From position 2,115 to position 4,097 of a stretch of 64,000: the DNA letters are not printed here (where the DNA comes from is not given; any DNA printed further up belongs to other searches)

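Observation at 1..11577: Eight-gene operon built around membrane-tethered McrB-like GTPases: candidate undescribed McrBC-derived membrane system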

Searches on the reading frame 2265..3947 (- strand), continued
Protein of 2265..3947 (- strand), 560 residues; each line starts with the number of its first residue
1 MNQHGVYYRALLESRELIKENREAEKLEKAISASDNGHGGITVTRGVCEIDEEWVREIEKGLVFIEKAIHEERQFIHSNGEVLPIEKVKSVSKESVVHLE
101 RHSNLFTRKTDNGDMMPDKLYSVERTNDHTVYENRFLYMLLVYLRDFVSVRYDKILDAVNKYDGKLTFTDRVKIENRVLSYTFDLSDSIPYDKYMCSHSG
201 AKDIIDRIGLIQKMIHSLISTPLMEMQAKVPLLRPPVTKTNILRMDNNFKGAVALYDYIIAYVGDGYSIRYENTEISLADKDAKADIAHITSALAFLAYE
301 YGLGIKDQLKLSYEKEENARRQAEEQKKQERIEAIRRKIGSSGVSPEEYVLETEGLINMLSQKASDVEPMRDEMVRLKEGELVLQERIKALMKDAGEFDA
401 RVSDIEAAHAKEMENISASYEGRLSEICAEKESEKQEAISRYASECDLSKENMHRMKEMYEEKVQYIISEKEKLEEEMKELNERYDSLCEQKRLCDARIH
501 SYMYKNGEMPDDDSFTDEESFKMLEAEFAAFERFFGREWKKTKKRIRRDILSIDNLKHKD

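Call 54: search_protein_families(library=pfam, proteins=[L046:1189-5214:+, L048:875-5284:+, L051:314-5293:+, L057:339-5195:+, L055:2814-5393:+, L084:13743-17009:+, L084:16990-21402:+], max_evalue=0.001)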
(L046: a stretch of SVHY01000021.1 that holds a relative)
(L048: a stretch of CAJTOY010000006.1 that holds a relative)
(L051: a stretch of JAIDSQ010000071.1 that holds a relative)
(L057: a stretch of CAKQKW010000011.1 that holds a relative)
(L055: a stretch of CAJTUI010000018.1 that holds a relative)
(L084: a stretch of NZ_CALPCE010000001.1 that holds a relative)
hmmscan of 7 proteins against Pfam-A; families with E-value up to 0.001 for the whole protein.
L046:1189-5214:+ (1341 aa): 3 families
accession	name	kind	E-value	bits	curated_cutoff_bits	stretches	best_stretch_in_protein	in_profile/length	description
PF13306.12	LRR_5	-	2.3e-124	409.3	27.7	6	815-942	2-126/127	BspA type Leucine rich repeat region (6 copies)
PF13855.12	LRR_8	-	7e-28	96.6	27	0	570-613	12-56/61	Leucine rich repeat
PF12799.13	LRR_4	-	0.00024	21.7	27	0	584-613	2-30/44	Leucine Rich repeats (2 copies)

L048:875-5284:+ (1469 aa): 3 families
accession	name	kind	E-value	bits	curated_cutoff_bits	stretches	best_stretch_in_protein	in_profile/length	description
PF13306.12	LRR_5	-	6.9e-176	575.9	27.7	9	1096-1221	3-126/127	BspA type Leucine rich repeat region (6 copies)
PF13855.12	LRR_8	-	7.2e-25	87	27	0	952-997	11-57/61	Leucine rich repeat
PF23952.1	LRR_EndoS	-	7.5e-05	23.4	27.9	0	875-927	61-113/116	Endo-beta-N-acetylglucosaminidase EndoS LRR domain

L051:314-5293:+ (1659 aa): 3 families
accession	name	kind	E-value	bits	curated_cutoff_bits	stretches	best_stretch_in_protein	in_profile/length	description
PF13306.12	LRR_5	-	1.9e-207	677.9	27.7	10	1015-1141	1-125/127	BspA type Leucine rich repeat region (6 copies)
PF13855.12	LRR_8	-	1.1e-37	128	27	0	1257-1310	3-56/61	Leucine rich repeat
PF23952.1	LRR_EndoS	-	2.9e-05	24.7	27.9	0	512-576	47-111/116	Endo-beta-N-acetylglucosaminidase EndoS LRR domain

L057:339-5195:+ (1618 aa): 3 families
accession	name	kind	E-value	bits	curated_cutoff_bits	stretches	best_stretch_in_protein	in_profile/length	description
PF13306.12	LRR_5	-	6.7e-201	656.8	27.7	10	455-581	3-126/127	BspA type Leucine rich repeat region (6 copies)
PF13855.12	LRR_8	-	4e-32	110.2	27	0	472-518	10-57/61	Leucine rich repeat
PF23952.1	LRR_EndoS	-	0.00037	21.2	27.9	0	512-564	38-90/116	Endo-beta-N-acetylglucosaminidase EndoS LRR domain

L055:2814-5393:+ (859 aa): 2 families
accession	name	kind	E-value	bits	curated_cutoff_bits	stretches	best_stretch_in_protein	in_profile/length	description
PF13306.12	LRR_5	-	2.4e-102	338.2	27.7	5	735-832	12-107/127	BspA type Leucine rich repeat region (6 copies)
PF13855.12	LRR_8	-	4.4e-12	46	27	0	464-507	13-56/61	Leucine rich repeat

L084:13743-17009:+ (1088 aa): 2 families
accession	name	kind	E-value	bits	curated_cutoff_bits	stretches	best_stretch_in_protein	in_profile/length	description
PF01841.26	Transglut_core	-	2.8e-23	82.7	23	1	677-777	15-106/108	Transglutaminase-like superfamily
PF17998.7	AgI_II_C2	-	1.7e-07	32.2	27.1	0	97-182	61-130/148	Cell surface antigen I/II C2 terminal domain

L084:16990-21402:+ (1471 aa): 1 family
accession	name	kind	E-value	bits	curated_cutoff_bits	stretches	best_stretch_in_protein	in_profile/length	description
PF18657.6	YDG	-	0.00029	21.4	25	0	1024-1101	1-81/85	YDG domain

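Call 80: search_dna_similar(query=window:2265-3947:-, collection=plasmids, mode=protein, max_evalue=0.001, max_rows=10)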
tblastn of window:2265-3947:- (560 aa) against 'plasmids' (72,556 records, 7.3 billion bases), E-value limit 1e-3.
No match.

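Call 82: find_related_loci(query=A1, collection=viral_contigs, flank=5000)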
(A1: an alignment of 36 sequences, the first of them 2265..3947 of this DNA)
Query A1 (560 aa) in viral_contigs; peptide patterns used: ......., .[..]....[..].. (x = any residue, [..] = any of these).
63 stretches matched a pattern, but none encodes a relative of the query by tblastn (E <= 1e-3).

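Call 111: find_encoding_contigs(protein=P0137, flank=10000, max_places=6)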
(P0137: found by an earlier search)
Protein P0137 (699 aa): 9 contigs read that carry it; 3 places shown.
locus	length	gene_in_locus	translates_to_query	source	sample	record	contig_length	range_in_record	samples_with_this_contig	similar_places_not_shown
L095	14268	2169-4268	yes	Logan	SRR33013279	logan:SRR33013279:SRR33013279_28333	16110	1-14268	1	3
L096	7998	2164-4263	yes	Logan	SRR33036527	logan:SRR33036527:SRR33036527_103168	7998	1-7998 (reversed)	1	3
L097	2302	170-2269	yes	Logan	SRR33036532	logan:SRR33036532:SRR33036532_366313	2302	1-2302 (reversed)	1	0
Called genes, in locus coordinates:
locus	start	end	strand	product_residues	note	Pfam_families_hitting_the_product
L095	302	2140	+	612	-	PF00884:Sulfatase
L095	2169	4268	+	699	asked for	PF02096:60KD_IMP, PF04464:Glyphos_transf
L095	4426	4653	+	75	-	-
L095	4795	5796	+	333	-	PF13343:SBP_bac_6, PF13531:SBP_bac_11 (weak)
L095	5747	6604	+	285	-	PF00005:ABC_tran, PF02463:SMC_N (weak), PF13304:AAA_21 (faint)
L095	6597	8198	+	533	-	PF00528:BPD_transp_1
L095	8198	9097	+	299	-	PF12802:MarR_2 (weak), PF13412:HTH_24 (faint), PF00483:NTP_transferase, PF12804:NTP_transf_3 (weak)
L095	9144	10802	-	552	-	PF02734:Dak2, PF21645:FakA-like_M, PF13684:FakA-like_C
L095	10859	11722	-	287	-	PF02645:DegV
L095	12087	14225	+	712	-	PF01751:Toprim (weak), PF01131:Topoisom_bac, PF13342:Toprim_Crpt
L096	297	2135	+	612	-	PF00884:Sulfatase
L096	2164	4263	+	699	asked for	PF02096:60KD_IMP, PF04464:Glyphos_transf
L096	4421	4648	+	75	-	-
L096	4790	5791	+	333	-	PF13343:SBP_bac_6, PF13531:SBP_bac_11 (weak)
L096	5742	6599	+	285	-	PF00005:ABC_tran, PF02463:SMC_N (weak), PF13304:AAA_21 (faint)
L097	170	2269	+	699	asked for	PF02096:60KD_IMP, PF04464:Glyphos_transf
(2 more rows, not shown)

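Call 113: find_encoding_contigs(protein=P0138, flank=10000, max_places=6)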
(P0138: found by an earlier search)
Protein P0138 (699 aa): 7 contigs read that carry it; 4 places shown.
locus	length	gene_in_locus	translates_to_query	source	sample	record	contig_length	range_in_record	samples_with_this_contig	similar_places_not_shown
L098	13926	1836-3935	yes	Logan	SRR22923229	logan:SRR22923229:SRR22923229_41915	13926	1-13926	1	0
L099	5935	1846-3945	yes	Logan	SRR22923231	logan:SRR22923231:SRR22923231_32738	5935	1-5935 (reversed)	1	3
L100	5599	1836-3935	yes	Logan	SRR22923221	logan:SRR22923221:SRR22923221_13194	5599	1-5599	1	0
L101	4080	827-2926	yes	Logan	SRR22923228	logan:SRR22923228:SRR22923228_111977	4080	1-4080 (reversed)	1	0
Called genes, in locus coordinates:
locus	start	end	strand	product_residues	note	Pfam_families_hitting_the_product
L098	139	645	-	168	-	-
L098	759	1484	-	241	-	-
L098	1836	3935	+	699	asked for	PF02096:60KD_IMP, PF04464:Glyphos_transf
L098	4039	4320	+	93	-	-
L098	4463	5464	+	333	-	PF13416:SBP_bac_8, PF13531:SBP_bac_11 (faint), PF13343:SBP_bac_6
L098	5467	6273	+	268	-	PF00005:ABC_tran, PF02463:SMC_N (weak), PF13304:AAA_21 (faint)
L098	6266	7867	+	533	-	PF00528:BPD_transp_1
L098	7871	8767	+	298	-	PF12802:MarR_2 (weak), PF13412:HTH_24 (weak), PF00483:NTP_transferase, PF12804:NTP_transf_3 (weak)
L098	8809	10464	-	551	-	PF02734:Dak2, PF21645:FakA-like_M, PF13684:FakA-like_C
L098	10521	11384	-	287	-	PF02645:DegV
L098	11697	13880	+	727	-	PF01751:Toprim (faint), PF01131:Topoisom_bac, PF13342:Toprim_Crpt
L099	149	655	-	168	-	-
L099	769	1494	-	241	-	-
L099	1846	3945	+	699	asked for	PF02096:60KD_IMP, PF04464:Glyphos_transf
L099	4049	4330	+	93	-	-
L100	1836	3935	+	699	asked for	PF02096:60KD_IMP, PF04464:Glyphos_transf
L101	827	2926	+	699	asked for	PF02096:60KD_IMP, PF04464:Glyphos_transf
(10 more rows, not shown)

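Call 116: find_encoding_contigs(protein=P0139, flank=10000, max_places=4)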
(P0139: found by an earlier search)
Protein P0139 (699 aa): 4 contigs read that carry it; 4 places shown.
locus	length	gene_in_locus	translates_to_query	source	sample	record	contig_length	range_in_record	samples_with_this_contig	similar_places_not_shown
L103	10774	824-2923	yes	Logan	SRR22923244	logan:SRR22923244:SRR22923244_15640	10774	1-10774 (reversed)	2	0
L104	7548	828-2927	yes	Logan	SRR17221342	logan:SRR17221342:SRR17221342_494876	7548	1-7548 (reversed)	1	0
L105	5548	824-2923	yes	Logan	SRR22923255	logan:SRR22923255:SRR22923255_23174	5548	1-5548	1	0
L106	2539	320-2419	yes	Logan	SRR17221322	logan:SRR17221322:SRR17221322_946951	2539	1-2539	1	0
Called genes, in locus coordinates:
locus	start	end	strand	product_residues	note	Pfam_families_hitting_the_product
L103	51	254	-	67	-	-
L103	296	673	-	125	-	-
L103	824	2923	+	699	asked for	PF02096:60KD_IMP, PF04464:Glyphos_transf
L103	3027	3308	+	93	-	-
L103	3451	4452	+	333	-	PF13531:SBP_bac_11 (faint), PF13416:SBP_bac_8, PF13343:SBP_bac_6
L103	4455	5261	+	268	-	PF00005:ABC_tran, PF02463:SMC_N (weak), PF13304:AAA_21 (faint)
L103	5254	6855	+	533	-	PF00528:BPD_transp_1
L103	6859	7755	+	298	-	PF13412:HTH_24 (weak), PF00483:NTP_transferase, PF12804:NTP_transf_3 (weak)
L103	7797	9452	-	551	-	PF02734:Dak2, PF21645:FakA-like_M, PF13684:FakA-like_C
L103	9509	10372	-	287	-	PF02645:DegV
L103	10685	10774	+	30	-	?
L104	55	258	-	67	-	-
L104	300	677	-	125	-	-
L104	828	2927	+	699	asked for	PF02096:60KD_IMP, PF04464:Glyphos_transf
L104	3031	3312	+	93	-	-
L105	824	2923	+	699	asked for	PF02096:60KD_IMP, PF04464:Glyphos_transf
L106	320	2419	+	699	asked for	PF02096:60KD_IMP, PF04464:Glyphos_transf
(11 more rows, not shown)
